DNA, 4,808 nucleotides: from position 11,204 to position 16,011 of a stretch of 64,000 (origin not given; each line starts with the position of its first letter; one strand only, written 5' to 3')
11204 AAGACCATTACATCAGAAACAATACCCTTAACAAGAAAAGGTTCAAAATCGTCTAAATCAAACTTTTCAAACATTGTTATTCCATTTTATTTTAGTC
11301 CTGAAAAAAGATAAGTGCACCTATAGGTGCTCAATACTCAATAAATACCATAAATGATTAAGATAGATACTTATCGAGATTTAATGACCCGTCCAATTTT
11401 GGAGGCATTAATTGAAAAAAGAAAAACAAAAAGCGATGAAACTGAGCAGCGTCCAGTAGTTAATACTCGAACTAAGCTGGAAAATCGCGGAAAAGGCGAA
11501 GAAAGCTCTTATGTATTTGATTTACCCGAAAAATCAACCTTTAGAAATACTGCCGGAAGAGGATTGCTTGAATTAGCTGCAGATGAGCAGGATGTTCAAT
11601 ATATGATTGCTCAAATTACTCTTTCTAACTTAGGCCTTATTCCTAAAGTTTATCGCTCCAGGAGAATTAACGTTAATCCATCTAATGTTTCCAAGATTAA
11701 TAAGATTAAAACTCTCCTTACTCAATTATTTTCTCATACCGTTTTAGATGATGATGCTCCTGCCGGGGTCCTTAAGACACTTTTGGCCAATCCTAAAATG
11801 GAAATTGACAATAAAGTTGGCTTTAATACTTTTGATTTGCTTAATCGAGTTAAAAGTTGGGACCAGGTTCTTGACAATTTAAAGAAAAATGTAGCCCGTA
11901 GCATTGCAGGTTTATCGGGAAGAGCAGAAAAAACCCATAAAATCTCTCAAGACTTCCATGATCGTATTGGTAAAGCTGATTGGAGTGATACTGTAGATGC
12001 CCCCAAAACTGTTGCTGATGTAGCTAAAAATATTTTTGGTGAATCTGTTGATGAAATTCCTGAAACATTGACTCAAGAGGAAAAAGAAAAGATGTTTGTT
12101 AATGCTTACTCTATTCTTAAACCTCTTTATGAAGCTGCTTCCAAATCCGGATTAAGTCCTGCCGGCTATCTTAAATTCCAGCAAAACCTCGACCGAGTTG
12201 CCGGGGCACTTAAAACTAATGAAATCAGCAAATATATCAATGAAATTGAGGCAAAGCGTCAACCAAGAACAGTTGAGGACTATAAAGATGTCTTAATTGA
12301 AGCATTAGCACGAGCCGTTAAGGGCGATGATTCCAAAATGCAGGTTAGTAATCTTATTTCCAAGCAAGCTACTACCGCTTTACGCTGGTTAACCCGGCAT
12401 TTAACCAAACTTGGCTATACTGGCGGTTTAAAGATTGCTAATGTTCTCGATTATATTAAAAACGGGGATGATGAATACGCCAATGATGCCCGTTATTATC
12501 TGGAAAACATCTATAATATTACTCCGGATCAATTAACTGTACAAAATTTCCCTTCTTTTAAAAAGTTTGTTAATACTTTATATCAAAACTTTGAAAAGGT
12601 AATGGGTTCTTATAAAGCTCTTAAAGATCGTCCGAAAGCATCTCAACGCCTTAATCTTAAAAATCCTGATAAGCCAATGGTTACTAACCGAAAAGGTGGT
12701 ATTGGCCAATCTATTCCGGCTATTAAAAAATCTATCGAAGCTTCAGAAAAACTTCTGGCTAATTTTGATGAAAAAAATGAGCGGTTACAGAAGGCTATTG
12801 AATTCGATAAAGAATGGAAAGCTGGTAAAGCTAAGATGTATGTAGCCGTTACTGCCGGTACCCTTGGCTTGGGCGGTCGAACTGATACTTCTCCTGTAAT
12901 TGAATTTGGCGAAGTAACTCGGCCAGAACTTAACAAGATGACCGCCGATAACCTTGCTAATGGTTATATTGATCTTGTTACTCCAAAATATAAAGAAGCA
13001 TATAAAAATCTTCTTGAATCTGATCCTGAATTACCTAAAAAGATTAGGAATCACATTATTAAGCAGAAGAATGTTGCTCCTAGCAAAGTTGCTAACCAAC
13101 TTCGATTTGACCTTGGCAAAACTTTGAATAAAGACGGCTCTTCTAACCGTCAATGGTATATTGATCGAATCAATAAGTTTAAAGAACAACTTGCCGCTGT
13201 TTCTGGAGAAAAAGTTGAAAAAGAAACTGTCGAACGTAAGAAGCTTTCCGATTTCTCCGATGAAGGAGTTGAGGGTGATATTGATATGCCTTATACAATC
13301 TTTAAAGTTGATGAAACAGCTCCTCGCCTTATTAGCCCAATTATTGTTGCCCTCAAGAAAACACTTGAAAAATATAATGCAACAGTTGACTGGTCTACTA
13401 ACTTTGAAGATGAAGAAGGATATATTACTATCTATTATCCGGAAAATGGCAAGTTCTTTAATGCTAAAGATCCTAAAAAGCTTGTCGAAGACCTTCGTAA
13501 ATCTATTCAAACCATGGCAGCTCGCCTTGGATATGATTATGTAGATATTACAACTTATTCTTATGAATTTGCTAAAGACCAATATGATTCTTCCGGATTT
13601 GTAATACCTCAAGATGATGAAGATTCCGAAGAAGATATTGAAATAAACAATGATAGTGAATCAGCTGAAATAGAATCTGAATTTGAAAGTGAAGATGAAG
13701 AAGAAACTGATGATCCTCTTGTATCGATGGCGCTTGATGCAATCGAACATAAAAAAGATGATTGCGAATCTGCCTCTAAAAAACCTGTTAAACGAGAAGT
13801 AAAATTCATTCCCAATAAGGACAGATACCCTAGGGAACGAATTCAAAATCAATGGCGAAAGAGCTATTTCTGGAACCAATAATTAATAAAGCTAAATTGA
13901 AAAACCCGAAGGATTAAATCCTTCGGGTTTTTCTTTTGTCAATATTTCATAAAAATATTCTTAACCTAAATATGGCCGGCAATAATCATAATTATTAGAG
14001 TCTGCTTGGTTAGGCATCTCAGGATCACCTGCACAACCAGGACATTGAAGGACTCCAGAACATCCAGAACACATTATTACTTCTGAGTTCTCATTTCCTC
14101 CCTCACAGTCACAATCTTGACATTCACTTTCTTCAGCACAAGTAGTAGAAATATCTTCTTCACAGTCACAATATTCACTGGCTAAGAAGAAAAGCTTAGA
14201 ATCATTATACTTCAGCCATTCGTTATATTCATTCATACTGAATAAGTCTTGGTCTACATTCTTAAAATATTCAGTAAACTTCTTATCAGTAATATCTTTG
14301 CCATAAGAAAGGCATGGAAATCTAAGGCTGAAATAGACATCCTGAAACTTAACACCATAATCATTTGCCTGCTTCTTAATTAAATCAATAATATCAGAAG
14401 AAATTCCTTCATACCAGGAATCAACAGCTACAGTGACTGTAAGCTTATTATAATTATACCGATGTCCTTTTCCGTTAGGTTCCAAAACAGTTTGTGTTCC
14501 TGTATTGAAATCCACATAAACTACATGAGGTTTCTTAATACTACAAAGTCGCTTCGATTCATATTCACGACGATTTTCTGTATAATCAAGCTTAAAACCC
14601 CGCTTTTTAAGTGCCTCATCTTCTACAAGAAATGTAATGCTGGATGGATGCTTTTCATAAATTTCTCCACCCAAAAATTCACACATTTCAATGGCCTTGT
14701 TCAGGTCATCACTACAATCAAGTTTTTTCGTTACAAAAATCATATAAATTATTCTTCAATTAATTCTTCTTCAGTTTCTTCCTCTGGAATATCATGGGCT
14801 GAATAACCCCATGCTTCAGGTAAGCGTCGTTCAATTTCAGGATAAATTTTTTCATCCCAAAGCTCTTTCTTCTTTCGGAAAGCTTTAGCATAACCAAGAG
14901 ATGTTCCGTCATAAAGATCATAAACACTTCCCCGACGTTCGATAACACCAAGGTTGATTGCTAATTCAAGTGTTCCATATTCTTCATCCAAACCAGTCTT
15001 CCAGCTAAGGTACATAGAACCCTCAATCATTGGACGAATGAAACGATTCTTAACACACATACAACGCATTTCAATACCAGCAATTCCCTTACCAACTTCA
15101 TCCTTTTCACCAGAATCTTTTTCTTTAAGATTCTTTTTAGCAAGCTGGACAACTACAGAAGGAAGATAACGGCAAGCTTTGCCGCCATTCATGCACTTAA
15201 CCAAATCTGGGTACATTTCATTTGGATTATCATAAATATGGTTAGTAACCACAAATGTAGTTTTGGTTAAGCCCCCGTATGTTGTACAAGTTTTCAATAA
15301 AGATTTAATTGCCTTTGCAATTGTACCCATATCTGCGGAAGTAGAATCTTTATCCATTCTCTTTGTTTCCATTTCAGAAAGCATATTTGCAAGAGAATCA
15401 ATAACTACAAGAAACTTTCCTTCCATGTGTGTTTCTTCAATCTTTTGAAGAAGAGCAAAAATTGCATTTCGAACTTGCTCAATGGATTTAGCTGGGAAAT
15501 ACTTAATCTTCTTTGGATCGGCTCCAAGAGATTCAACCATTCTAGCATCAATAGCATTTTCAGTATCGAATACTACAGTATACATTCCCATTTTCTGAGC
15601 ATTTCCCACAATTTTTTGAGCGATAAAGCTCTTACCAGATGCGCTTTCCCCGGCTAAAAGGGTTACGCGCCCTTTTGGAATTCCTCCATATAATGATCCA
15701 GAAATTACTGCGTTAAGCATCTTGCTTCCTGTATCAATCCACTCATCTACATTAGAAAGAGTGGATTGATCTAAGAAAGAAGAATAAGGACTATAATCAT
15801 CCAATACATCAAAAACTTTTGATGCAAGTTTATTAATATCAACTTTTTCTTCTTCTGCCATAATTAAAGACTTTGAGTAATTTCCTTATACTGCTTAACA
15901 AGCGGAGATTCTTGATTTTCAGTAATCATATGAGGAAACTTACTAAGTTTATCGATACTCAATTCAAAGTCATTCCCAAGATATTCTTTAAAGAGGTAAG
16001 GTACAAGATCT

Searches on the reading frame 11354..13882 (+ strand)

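Call 84: search_protein_families(library=phrogs, proteins=[window:11354-13882:+], max_evalue=0.001)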
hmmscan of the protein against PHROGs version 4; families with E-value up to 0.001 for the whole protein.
window:11354-13882:+ (842 aa): 1 family
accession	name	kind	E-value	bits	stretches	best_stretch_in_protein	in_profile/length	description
phrog_51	-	head and packaging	0.0003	21.6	1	226-430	74-184/261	terminase small subunit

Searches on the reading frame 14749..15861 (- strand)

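Call 95: search_protein_families(library=phrogs, proteins=[window:14749-15861:-], max_evalue=0.0001)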
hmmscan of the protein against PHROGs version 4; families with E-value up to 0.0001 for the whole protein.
window:14749-15861:- (370 aa): 6 families
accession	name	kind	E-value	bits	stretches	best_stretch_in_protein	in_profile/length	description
phrog_97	-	other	1.5e-65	223.4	2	13-246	17-257/506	UvsX-like recombinase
phrog_8337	-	DNA, RNA and nucleotide metabolism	5.2e-33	115.6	1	3-248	13-247/273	DNA repair protein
phrog_9666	-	unknown function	5e-08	32.6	1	35-96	22-83/779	-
phrog_239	-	DNA, RNA and nucleotide metabolism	3.8e-06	27.1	1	59-191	353-506/801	DNA primase/helicase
phrog_19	-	DNA, RNA and nucleotide metabolism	4.1e-06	27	0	6-113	306-405/621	DnaB-like replicative helicase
phrog_243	-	DNA, RNA and nucleotide metabolism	2.2e-05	24.6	0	110-274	108-243/273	DnaB-like replicative helicase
